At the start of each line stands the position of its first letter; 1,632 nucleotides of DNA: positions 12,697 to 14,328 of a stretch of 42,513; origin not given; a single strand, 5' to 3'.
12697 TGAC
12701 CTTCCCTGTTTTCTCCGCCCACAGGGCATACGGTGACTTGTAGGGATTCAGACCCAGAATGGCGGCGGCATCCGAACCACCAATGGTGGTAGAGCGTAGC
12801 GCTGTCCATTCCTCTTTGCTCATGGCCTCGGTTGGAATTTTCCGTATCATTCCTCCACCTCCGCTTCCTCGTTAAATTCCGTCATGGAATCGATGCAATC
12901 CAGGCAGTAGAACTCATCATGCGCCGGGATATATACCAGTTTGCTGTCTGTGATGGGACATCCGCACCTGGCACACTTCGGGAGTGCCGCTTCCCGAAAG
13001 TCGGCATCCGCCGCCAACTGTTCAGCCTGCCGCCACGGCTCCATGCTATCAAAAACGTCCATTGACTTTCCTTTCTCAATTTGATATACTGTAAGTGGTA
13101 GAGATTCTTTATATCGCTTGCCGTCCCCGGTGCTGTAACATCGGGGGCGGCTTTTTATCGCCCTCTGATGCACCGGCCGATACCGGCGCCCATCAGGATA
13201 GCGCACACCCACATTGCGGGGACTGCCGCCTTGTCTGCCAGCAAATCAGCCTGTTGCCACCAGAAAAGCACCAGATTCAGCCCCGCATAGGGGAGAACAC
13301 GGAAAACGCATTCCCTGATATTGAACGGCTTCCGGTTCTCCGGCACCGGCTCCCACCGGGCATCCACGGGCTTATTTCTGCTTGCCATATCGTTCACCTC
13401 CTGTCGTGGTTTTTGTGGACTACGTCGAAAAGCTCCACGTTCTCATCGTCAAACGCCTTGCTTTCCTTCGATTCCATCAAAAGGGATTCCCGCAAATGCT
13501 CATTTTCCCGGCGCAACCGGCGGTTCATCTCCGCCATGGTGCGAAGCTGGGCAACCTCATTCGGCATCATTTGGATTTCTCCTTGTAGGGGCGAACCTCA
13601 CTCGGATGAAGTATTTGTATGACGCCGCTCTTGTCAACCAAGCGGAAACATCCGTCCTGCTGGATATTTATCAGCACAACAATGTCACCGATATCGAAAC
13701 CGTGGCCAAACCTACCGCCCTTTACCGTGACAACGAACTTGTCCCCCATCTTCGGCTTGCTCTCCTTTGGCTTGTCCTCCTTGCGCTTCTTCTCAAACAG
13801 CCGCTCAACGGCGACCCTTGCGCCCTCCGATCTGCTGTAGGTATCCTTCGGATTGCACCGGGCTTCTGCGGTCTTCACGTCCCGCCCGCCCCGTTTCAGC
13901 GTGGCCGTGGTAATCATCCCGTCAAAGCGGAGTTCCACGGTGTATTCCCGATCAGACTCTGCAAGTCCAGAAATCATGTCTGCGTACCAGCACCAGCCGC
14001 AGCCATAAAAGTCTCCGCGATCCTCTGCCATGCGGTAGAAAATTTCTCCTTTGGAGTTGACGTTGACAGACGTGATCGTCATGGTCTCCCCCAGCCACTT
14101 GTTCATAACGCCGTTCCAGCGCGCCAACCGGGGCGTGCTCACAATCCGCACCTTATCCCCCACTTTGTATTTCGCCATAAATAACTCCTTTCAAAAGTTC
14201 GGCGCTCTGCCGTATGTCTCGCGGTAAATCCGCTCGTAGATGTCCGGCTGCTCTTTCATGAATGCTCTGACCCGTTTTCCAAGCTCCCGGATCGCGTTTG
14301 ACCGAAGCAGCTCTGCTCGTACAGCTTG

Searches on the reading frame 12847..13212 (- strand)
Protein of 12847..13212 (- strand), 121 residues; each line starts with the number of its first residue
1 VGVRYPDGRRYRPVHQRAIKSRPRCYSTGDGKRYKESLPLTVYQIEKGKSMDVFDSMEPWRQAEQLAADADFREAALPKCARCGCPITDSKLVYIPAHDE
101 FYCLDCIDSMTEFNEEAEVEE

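Call 15: search_protein_families(library=phrogs, max_evalue=0.001, proteins=[window:12847-13212:-])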
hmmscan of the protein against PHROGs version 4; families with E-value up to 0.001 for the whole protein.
window:12847-13212:- (121 aa): 1 family
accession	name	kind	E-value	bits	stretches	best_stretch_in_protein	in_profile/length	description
phrog_12295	-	unknown function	0.00038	21.6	1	79-107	22-51/56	-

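Call 16: search_protein_families(library=pfam, max_evalue=0.01, proteins=[window:12847-13212:-])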
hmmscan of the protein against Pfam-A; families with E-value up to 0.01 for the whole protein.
window:12847-13212:- (121 aa): 1 family
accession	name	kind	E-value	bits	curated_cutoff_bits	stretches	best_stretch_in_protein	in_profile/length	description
PF01258.23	zf-dskA_traR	-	0.0073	16.7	24.9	0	79-106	5-30/36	Prokaryotic dksA/traR C4-type zinc finger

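Call 51: search_protein_families(library=ncbifam, max_evalue=0.01, proteins=[window:12847-13212:-])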
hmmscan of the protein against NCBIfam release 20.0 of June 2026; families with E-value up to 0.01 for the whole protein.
window:12847-13212:- (121 aa): 0 families

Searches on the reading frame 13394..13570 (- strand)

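Call 66: search_protein_families(library=pfam, max_evalue=0.01, proteins=[window:13394-13570:-])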
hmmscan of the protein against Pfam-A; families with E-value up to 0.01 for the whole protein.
window:13394-13570:- (58 aa): 1 family
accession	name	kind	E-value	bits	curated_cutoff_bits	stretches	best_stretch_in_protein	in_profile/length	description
PF06156.18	YabA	-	0.0028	18.6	30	1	8-39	30-61/103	Initiation control protein YabA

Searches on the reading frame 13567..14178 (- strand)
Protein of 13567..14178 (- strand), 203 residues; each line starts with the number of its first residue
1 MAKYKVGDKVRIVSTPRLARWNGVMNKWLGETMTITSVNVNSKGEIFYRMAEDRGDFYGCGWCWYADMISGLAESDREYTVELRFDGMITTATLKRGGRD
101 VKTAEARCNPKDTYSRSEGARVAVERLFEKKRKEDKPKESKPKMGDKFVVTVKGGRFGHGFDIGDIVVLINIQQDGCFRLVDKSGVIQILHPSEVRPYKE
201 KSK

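Call 15: search_protein_families(library=phrogs, max_evalue=0.001, proteins=[window:13567-14178:-])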
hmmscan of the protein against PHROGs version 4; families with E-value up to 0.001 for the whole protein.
window:13567-14178:- (203 aa): 2 families
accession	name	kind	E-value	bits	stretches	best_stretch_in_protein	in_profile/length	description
phrog_10201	-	unknown function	2e-08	35.1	0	1-52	2-47/65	-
phrog_13152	-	unknown function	6.8e-07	30.5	0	138-187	5-51/171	-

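Call 16: search_protein_families(library=pfam, max_evalue=0.01, proteins=[window:13567-14178:-])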
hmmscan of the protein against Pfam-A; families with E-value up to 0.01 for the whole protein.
window:13567-14178:- (203 aa): 0 families

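Call 51: search_protein_families(library=ncbifam, max_evalue=0.01, proteins=[window:13567-14178:-])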
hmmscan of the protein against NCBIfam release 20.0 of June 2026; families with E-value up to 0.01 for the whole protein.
window:13567-14178:- (203 aa): 0 families
